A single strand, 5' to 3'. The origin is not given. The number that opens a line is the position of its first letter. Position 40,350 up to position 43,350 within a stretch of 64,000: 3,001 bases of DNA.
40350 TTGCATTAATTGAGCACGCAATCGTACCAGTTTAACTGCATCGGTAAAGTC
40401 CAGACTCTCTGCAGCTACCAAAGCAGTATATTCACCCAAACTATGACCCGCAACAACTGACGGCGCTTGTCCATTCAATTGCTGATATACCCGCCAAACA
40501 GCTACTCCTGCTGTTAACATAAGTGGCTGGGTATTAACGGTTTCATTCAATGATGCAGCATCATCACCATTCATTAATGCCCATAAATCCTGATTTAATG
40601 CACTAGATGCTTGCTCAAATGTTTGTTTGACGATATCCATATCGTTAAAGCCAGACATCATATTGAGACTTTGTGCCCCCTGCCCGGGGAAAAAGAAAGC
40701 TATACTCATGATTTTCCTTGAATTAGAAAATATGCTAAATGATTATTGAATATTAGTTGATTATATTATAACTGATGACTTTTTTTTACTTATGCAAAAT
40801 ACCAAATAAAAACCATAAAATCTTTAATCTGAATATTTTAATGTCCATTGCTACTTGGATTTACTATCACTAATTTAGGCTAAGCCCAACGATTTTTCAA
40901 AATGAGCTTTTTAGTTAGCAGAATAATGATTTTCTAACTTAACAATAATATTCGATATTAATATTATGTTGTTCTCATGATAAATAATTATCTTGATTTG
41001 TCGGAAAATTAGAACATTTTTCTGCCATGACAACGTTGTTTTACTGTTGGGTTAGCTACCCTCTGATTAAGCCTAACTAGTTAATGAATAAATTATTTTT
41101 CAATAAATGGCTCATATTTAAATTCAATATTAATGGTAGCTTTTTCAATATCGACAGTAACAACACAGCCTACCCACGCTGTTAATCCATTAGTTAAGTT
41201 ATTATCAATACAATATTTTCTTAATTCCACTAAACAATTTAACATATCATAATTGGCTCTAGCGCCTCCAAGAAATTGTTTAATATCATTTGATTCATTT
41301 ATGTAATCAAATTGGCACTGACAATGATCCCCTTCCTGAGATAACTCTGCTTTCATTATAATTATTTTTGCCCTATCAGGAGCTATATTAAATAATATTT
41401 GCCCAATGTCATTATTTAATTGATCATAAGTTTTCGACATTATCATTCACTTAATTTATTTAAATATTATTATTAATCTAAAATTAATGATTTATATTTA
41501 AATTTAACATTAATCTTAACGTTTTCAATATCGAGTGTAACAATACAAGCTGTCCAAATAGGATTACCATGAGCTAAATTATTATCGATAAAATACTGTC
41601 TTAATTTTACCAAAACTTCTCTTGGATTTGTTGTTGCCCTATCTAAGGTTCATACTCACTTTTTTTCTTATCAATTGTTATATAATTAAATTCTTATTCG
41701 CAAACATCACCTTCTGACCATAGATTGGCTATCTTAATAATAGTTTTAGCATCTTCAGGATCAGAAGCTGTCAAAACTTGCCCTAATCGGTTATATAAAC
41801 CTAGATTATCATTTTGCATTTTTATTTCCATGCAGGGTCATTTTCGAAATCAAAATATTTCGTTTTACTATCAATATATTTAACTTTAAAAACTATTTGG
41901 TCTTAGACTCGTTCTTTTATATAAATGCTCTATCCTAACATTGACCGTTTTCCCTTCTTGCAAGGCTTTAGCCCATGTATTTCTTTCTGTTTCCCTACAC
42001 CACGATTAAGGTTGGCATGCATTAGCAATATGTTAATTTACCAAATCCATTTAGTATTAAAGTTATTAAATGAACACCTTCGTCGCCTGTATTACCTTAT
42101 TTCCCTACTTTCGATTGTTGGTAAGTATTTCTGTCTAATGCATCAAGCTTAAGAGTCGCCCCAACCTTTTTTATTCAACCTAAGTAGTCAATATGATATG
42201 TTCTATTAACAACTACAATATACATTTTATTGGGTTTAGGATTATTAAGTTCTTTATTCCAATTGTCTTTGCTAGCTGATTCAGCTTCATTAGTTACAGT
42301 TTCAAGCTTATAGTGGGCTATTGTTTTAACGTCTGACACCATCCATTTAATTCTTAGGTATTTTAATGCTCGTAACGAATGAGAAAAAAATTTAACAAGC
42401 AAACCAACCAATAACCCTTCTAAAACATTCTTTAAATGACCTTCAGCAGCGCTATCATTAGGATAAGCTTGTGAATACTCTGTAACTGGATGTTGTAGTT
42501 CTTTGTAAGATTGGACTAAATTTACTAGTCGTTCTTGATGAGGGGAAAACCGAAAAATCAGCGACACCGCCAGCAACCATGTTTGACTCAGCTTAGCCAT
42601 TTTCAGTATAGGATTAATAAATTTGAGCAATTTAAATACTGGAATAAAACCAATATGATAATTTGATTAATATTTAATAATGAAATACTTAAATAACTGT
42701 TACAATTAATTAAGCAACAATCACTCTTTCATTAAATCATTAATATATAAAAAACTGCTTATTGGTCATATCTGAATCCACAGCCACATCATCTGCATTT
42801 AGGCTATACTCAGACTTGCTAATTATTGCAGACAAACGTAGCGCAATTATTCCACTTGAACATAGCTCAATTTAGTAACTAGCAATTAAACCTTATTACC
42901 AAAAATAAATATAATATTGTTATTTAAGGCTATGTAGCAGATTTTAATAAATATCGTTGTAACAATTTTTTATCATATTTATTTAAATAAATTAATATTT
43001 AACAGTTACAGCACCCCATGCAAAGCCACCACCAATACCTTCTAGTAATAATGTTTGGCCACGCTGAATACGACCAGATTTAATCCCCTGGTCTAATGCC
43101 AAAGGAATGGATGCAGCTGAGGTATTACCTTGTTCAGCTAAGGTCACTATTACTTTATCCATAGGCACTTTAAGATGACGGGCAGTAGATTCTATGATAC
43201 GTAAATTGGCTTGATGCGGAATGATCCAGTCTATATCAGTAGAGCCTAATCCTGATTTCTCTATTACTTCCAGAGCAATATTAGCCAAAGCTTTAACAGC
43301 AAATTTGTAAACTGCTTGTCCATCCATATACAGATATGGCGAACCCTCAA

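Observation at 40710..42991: Hidden polymorphic nuclease toxin-immunity cassette inside the fatty-acid synthesis operon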

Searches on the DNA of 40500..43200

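Call 76: search_rna_families(source=window, start=40500, end=43200, threshold=evalue, max_evalue=1)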
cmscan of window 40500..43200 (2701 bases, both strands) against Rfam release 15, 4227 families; matches with E-value up to 1: 0.
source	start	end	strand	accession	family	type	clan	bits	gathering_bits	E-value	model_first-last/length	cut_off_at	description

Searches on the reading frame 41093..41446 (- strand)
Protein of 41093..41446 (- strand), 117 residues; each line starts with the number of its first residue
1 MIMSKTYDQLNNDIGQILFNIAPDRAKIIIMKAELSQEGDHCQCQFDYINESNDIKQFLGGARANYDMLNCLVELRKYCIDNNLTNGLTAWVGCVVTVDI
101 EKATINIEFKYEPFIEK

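Call 8: search_protein_families(library=pfam, max_evalue=10, proteins=[window:41093-41446:-])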
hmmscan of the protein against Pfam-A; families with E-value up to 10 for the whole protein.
window:41093-41446:- (117 aa): 1 family
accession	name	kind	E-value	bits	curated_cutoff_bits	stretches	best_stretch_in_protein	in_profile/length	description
PF06632.17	XRCC4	-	0.18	12.3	26.2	1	84-116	20-52/102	XRCC4 N-terminal domain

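Call 31: find_homologous_proteins(query=window:41093-41446:-, max_evalue=0.001)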
Query window:41093-41446:- (117 aa): 16 proteins with E <= 0.001 among 17 candidates.
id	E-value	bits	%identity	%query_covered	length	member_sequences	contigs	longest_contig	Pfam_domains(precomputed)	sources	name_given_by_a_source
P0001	2.9e-69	248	96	97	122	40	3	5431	-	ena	-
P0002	9.0e-58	211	88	89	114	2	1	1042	-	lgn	-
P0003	1.1e-49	185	77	91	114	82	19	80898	-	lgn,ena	-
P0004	5.2e-46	173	75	89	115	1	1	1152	-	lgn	-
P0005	3.2e-40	155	64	94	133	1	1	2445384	-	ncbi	ncbi:hypothetical protein RCS94_11040 [Orbaceae bacterium ac157xtp]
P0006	5.5e-33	131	57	91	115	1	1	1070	-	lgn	-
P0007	3.2e-31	126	55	91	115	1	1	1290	-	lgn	-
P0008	2.2e-30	123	51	96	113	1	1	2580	-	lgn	-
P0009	3.9e-30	122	54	91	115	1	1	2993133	-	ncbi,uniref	ncbi:hypothetical protein RHO13_11575 [Orbus wheelerorum]|uniref:hypothetical protein n=1 Tax=Orbus 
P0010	7.6e-29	118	52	98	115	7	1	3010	PF04634.18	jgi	-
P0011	3.4e-28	116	56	92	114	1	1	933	PF04634.18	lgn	-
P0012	4.2e-28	116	50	94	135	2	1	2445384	-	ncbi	ncbi:hypothetical protein RCS94_11025 [Orbaceae bacterium ac157xtp]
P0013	8.6e-28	115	55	92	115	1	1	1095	-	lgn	-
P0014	3.5e-26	109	50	94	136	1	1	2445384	PF04634.18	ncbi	ncbi:DUF600 family protein [Orbaceae bacterium ac157xtp]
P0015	5.5e-23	99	49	91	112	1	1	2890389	-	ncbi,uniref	ncbi:hypothetical protein RHO14_06800 [Orbus wheelerorum]|uniref:hypothetical protein n=1 Tax=Orbus 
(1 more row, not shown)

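Call 32: find_encoding_contigs(protein=P0003, flank=8000, max_places=6)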
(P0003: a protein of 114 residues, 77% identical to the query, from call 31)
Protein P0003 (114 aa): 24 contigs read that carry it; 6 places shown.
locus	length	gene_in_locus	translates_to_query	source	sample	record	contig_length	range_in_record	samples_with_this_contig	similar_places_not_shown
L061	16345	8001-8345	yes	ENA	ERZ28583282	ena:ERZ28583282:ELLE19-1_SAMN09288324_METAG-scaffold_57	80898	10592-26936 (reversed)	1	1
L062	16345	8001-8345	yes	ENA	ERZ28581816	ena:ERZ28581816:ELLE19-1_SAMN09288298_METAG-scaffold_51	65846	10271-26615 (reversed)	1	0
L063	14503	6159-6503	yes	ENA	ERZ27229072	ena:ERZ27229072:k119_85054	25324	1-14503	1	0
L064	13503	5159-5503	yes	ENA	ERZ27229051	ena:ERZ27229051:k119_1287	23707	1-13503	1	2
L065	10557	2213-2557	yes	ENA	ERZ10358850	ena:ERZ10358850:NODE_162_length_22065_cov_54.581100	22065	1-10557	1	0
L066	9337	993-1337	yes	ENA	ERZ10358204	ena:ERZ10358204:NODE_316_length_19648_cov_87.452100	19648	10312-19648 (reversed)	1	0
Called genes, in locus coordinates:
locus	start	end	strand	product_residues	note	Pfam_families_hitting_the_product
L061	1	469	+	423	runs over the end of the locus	PF05201:GlutR_N, PF01488:Shikimate_DH, PF00745:GlutR_dimer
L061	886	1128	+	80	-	PF12674:Zn_ribbon_2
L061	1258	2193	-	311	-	PF00756:Esterase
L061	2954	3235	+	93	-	-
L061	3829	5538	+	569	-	PF13930:Endonuclea_NS_2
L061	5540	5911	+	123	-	-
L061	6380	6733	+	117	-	-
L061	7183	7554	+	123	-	-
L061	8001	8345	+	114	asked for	-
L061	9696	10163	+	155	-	PF13250:SNIPE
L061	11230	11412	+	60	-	-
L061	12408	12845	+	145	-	-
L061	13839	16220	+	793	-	PF00497:SBP_bac_3, PF00528:BPD_transp_1, PF00005:ABC_tran, PF02463:SMC_N (faint), PF13304:AAA_21 (weak)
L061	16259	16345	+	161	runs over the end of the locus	PF14196:ATC_hydrolase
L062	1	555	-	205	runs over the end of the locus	PF03550:LolB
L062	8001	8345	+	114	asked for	-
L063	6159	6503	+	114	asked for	-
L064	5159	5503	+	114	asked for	-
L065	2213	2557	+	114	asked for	-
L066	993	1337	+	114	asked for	-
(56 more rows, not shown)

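Call 33: find_encoding_contigs(protein=P0001, flank=6000, max_places=4)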
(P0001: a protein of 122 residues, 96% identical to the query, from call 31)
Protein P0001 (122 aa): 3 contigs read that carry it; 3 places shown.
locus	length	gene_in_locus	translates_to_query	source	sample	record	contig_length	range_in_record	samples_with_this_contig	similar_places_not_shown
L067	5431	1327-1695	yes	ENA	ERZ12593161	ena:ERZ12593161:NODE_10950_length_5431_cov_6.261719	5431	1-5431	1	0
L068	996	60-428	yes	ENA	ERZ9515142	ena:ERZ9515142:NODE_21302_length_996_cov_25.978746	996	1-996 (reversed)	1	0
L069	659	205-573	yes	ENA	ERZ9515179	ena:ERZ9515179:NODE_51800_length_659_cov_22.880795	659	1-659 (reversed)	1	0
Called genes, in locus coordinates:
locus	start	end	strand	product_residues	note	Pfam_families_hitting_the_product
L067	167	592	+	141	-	-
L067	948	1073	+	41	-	-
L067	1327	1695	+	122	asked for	-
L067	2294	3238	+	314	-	PF00698:Acyl_transf_1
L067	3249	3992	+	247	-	PF00106:adh_short, PF08659:KR, PF01370:Epimerase (weak), PF13561:adh_short_C2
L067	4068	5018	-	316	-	PF00126:HTH_1, PF03466:LysR_substrate, PF12849:PBP_like_2 (weak)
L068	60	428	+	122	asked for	-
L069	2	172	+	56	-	?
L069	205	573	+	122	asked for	-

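Call 35: search_protein_families(library=pfam, max_evalue=1, proteins=[L061:3829-5535:+, L061:5540-5908:+, L061:6380-6730:+, L061:8001-8342:+, L061:9696-10160:+, L061:12408-12842:+, L061:2954-3232:+])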
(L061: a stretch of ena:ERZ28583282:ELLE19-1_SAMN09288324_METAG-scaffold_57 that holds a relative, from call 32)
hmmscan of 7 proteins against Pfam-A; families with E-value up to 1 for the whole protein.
L061:3829-5535:+ (569 aa): 4 families
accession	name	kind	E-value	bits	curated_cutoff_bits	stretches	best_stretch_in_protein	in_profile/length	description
PF13930.12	Endonuclea_NS_2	-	5.4e-37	127.4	27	1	431-555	1-132/132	DNA/RNA non-specific endonuclease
PF01223.29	Endonuclease_NS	-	0.003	17.7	23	1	498-542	106-151/223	DNA/RNA non-specific endonuclease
PF12889.12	DUF3829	-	0.02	14.9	26.8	1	48-145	68-163/285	Protein of unknown function (DUF3829)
PF14131.11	DUF4298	-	0.084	13.4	27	1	51-95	10-54/87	Domain of unknown function (DUF4298)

L061:5540-5908:+ (123 aa): 0 families

L061:6380-6730:+ (117 aa): 2 families
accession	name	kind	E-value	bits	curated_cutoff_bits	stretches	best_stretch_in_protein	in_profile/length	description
PF04634.17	YezG-like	-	0.00014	22.5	21.7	1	2-110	1-114/146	Immunity protein YezG-like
PF17470.7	Gp45_2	-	0.025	15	28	1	66-86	5-25/58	Phage gene product 45.2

L061:8001-8342:+ (114 aa): 2 families
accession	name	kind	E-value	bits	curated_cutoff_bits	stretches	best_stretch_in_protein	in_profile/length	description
PF04634.17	YezG-like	-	0.027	15.1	21.7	1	7-112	4-114/146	Immunity protein YezG-like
PF12684.13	DUF3799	-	0.2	11.9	26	1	16-53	88-127/233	PDDEXK-like domain of unknown function (DUF3799)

L061:9696-10160:+ (155 aa): 1 family
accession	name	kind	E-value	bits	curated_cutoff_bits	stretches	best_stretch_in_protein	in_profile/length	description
PF13250.11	DUF4041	-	2.8e-08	34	27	1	75-132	3-56/56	Domain of unknown function (DUF4041)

L061:12408-12842:+ (145 aa): 0 families

L061:2954-3232:+ (93 aa): 1 family
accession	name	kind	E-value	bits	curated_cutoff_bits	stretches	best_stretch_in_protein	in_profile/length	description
PF22022.2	Phage_int_M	-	0.00031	21.4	27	1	30-80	42-92/96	Phage integrase central domain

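Call 36: search_protein_families(library=ncbifam, max_evalue=1, proteins=[L061:3829-5535:+, L061:5540-5908:+, window:41093-41446:-])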
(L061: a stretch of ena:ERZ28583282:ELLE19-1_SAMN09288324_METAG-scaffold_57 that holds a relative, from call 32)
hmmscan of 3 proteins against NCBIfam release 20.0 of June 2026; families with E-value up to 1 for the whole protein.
L061:3829-5535:+ (569 aa): 0 families

L061:5540-5908:+ (123 aa): 0 families

window:41093-41446:- (117 aa): 0 families

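Call 65: find_homologous_proteins(query=L061:3829-5535:+, region=1-430, max_evalue=0.00001)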
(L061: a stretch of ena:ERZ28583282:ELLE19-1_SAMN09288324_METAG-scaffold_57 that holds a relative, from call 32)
Query L061:3829-5535:+, residues 1-430 (430 aa): 92 proteins with E <= 0.00001 among 5076 candidates.
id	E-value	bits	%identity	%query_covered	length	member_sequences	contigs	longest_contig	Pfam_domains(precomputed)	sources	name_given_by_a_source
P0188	1.2e-283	958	98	100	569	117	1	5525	PF13930.13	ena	-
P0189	7.4e-227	771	78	100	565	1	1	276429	PF13930.13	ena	-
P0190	1.6e-226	770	78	100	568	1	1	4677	PF13930.13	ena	-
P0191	2.8e-226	769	78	100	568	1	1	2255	PF13930.13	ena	-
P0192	5.0e-226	768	78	100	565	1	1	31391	PF13930.13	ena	-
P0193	8.0e-226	768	77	100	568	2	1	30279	PF13930.13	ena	-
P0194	1.3e-225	767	78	100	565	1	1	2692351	PF13930.13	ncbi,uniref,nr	ncbi:DNA/RNA non-specific endonuclease [Frischella perrara]|uniref:DNA/RNA non-specific endonuclease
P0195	3.3e-225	766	78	100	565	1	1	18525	PF13930.13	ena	-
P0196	3.3e-225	766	78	100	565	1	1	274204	PF13930.13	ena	-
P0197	4.0e-225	765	78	100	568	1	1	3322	PF13930.13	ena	-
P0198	1.1e-224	764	77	100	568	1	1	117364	PF13930.13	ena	-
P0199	5.5e-224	762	77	100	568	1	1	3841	PF13930.13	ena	-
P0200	2.2e-223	760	77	100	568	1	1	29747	PF13930.13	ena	-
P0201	2.3e-223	760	77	100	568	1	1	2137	PF13930.13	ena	-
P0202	3.3e-223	759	77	100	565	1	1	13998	PF13930.13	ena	-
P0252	2.8e-31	127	32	57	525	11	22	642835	-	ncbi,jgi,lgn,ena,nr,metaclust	ncbi:hypothetical protein BZA02_1023 [Ruegeria sp. P4]|nr:hypothetical protein BZA02_1023 [Ruegeria 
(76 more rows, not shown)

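Call 73: search_dna_similar(query=L061:4636-5103:+, collection=phages, mode=protein, max_evalue=0.001, max_rows=25)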
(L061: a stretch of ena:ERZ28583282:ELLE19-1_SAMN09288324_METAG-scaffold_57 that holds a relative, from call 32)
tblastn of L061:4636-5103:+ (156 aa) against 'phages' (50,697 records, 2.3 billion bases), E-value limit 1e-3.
Records with a match: 15; places in all: 15; records where one place covers at least 80% of the query: 1.
Best place of each record, by identity: <60% 15.
By first word of the organism name: Pelagibacter 6; Roseobacter 4; uncultured 4; Desulfovibrio 1.
By host as written in the record: - 4; Candidatus Pelagibacter ubique HTCC1062 3; Desulfovibrio desulfuricans strain Edelweiss 1; Paracoccaceae bacterium strain FZCC0042 1; Candidatus Pelagibacter sp. HTCC7211 1; Candidatus Pelagibacter sp. FZCC0015 1; Candidatus Pelagibacter ubique HTCC1063 1; Paracoccaceae bacterium strain FZCC0023 1; and 2 more.
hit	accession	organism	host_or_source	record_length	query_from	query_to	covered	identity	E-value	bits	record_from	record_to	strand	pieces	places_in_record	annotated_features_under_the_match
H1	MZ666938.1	Desulfovibrio phage ProddE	Desulfovibrio desulfuricans strain ...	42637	1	120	77%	37.9%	3e-8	57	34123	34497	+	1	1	internal virion protein D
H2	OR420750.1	Roseobacter phage CRP-361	Paracoccaceae bacterium strain FZCC0042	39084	5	140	87%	30.9%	7e-4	44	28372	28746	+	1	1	hypothetical protein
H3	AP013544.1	uncultured phage_MedDCM-OCT-S45-C18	metagenomic fosmid library constructed ...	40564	3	92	58%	43.0%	3e-14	74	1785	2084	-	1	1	none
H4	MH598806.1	Pelagibacter phage HTVC119P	Candidatus Pelagibacter sp. HTCC7211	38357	1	92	59%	41.1%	2e-11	66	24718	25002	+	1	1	internal virion protein D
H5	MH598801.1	Pelagibacter phage HTVC200P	Candidatus Pelagibacter sp. FZCC0015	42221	1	92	59%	41.1%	7e-11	65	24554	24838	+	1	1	hypothetical protein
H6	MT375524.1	Pelagibacter phage Gjalp EXVC020P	Candidatus Pelagibacter ubique HTCC1062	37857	1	92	59%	38.7%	4e-15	77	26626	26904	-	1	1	internal virion protein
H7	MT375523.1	Pelagibacter phage Eyrgjafa EXVC018P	Candidatus Pelagibacter ubique HTCC1062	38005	1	92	59%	38.7%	4e-15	77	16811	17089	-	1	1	internal virion protein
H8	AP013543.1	uncultured phage_MedDCM-OCT-S30-C28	metagenomic fosmid library constructed ...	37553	1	92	59%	37.6%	7e-16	79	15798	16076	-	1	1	internal virion protein D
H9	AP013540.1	uncultured phage_MedDCM-OCT-S28-C10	metagenomic fosmid library constructed ...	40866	1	91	58%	37.8%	1e-8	58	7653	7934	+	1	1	protein transporter sec31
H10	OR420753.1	Pelagibacter phage HTVC041P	Candidatus Pelagibacter ubique HTCC1063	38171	1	92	59%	36.6%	2e-14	75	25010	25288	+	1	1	internal virion protein D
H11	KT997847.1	uncultured phage_Deep1-GF2-KM23-C739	0.2-5 um-sized marine plankton sample ...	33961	1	92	59%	36.6%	5e-10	62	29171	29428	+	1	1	internal virion protein D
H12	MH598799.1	Pelagibacter phage HTVC025P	Candidatus Pelagibacter ubique HTCC1062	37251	2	92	58%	36.8%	6e-11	65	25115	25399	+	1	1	internal virion protein D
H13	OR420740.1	Roseobacter phage CRP-114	Paracoccaceae bacterium strain FZCC0023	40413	1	92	59%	34.4%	5e-6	50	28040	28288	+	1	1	internal virion protein D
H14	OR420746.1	Roseobacter phage CRP-227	Paracoccaceae bacterium strain FZCC0040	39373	1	92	59%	32.3%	4e-6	51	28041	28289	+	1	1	hypothetical protein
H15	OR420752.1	Roseobacter phage CRP-403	Paracoccaceae bacterium strain FZCC0037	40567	1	92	59%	31.5%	2e-4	46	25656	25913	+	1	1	internal virion protein D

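Call 82: find_encoding_contigs(protein=P0194, flank=10000, max_places=2)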
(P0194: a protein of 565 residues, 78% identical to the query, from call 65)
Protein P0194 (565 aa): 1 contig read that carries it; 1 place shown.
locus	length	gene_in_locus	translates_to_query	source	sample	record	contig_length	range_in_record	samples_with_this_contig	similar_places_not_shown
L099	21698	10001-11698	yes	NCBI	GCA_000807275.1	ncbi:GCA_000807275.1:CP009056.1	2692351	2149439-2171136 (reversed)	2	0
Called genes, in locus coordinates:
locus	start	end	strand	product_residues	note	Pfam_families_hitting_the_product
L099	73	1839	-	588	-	PF00664:ABC_membrane, PF00005:ABC_tran, PF02463:SMC_N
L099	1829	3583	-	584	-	PF00664:ABC_membrane, PF00005:ABC_tran, PF02463:SMC_N (faint)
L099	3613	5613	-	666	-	PF07715:Plug, PF00593:TonB_dep_Rec_b-barrel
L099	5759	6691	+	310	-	PF00165:HTH_AraC (faint), PF12833:HTH_18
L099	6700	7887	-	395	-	PF07690:MFS_1, PF13000:Acatn (weak)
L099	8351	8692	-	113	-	PF01638:HxlR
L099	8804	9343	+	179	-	PF02525:Flavodoxin_2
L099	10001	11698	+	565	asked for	PF13930:Endonuclea_NS_2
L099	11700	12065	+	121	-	-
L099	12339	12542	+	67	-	PF13930:Endonuclea_NS_2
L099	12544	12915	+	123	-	-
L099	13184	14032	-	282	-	PF00248:Aldo_ket_red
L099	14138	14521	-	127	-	-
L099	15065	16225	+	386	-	PF01546:Peptidase_M20, PF07687:M20_dimer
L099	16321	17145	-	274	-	PF03613:EIID-AGA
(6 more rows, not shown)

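Call 83: find_encoding_contigs(protein=P0252, flank=10000, max_places=3)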
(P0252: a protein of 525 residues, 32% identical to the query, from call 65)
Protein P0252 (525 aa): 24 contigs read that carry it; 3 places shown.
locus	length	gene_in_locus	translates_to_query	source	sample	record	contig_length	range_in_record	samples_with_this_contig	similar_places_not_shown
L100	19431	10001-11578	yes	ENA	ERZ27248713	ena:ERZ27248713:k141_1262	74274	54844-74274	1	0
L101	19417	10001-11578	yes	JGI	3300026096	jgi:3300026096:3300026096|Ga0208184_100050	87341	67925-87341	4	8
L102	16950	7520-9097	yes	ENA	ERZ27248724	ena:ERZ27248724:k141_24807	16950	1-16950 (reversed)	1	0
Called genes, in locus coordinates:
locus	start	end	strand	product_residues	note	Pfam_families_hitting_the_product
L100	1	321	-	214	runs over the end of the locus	PF02223:Thymidylate_kin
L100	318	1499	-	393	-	PF00768:Peptidase_S11, PF13354:Beta-lactamase2, PF07943:PBP5_C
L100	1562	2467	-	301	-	PF05036:SPOR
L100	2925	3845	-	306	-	PF00589:Phage_integrase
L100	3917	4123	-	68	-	-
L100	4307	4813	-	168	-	-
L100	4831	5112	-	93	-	-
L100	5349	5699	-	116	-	-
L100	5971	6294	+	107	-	-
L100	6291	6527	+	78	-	-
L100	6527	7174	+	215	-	-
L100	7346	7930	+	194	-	-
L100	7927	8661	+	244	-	-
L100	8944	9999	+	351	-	PF13503:DUF4123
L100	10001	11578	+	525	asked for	-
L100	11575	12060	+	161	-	-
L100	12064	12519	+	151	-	PF13328:HD_4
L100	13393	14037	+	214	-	PF02586:SRAP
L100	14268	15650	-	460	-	PF01979:Amidohydro_1, PF07969:Amidohydro_3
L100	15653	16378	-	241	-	PF00392:GntR, PF07729:FCD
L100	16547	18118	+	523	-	PF00496:SBP_bac_5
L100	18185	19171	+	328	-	PF19300:BPD_transp_1_N, PF00528:BPD_transp_1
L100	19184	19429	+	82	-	?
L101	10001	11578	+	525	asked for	-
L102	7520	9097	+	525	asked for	-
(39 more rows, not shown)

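Call 85: search_protein_families(library=pfam, max_evalue=1, proteins=[L100:8944-9996:+, L100:10001-11575:+, L100:11575-12057:+, L100:7927-8658:+, L100:7346-7927:+, L100:6527-7171:+])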
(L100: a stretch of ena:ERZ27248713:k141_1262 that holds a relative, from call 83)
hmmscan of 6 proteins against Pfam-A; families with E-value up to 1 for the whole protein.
L100:8944-9996:+ (351 aa): 2 families
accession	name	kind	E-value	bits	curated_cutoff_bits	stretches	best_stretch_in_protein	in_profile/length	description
PF13503.11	DUF4123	-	3e-23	82.7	25.8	1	83-198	2-110/119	Domain of unknown function (DUF4123)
PF14392.11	zf-CCHC_4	-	0.085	12.9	27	1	167-187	5-25/49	Zinc knuckle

L100:10001-11575:+ (525 aa): 1 family
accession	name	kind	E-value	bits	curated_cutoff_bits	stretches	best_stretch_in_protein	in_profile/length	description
PF04607.23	RelA_SpoT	-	0.15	12.8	27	1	378-488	2-108/113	Region found in RelA / SpoT proteins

L100:11575-12057:+ (161 aa): 0 families

L100:7927-8658:+ (244 aa): 0 families

L100:7346-7927:+ (194 aa): 0 families

L100:6527-7171:+ (215 aa): 0 families

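Call 89: predict_structure(alignment_id=A3)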
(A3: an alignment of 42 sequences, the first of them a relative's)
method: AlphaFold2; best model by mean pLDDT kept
length: 569 residues; sequences in the alignment: 42
mean_pLDDT: 61.0   pTM: 0.32
mean pLDDT of the five models: 61.0, 60.3, 58.7, 58.6, 56.5
residues with pLDDT >= 90: 3; 70-90: 186; 50-70: 191; < 50: 189
segments of 3 or more residues with pLDDT < 50: 20-38, 112-118, 123-129, 146-153, 210-214, 288-387, 403-421, 476-482, 493-500, 502-505
pLDDT, mean of each block of 10 residues (from residue 1): 77 65 38 45 62 83 80 86 65 89 80 47 47 58 52 61 68 73 76 74 66 48 67 66 62 64 69 55 53 37 34 35 42 44 44 47 41 41 46 66 44 43 60 68 75 82 65 50 59 46 54 78 84 82 80 83 69
secondary structure, 60 per line:
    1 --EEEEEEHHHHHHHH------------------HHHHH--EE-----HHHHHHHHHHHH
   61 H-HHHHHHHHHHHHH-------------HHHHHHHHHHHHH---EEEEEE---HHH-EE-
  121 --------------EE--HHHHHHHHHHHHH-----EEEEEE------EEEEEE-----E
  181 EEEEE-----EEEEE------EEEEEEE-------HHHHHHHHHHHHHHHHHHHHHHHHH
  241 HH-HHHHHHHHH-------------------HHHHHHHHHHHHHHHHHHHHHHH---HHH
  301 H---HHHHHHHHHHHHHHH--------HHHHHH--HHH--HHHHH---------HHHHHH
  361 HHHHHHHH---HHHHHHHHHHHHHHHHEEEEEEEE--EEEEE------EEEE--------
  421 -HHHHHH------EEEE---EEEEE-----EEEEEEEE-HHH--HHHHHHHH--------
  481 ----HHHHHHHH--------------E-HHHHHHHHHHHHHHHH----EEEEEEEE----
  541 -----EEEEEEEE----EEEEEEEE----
elements in order: E3-8 H9-16 H35-39 H49-61 H63-75 H89-101 E105-110 H139-151 E157-162 E169-174 E180-185 E191-195 E202-208 H216-242 H244-252 H272-294 H298-301 H305-319 H328-333 H341-345 H355-368 H372-387 E388-395 E398-402 E409-412 H422-427 E434-437 E441-445 E451-458 H465-472 H485-492 H509-524 E529-536 E546-553 E558-565

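Call 90: find_encoding_contigs(protein=P0002, flank=3000, max_places=3)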
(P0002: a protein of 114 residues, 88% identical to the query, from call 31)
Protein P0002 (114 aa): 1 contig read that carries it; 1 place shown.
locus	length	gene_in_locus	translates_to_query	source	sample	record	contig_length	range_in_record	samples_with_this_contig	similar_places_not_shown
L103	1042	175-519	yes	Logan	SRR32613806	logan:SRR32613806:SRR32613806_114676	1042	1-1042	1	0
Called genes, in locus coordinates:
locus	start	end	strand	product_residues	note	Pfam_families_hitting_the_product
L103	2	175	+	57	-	?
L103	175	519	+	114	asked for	-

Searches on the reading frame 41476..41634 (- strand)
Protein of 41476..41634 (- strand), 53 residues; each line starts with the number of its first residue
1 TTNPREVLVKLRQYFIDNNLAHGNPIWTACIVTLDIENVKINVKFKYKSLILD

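Call 8: search_protein_families(library=pfam, max_evalue=10, proteins=[window:41476-41634:-])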
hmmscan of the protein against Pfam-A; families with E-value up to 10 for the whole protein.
seq(53 aa): 1 family
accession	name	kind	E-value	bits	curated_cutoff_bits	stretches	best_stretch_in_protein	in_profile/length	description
PF04634.17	YezG-like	-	0.033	14.8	21.7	1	6-51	74-114/146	Immunity protein YezG-like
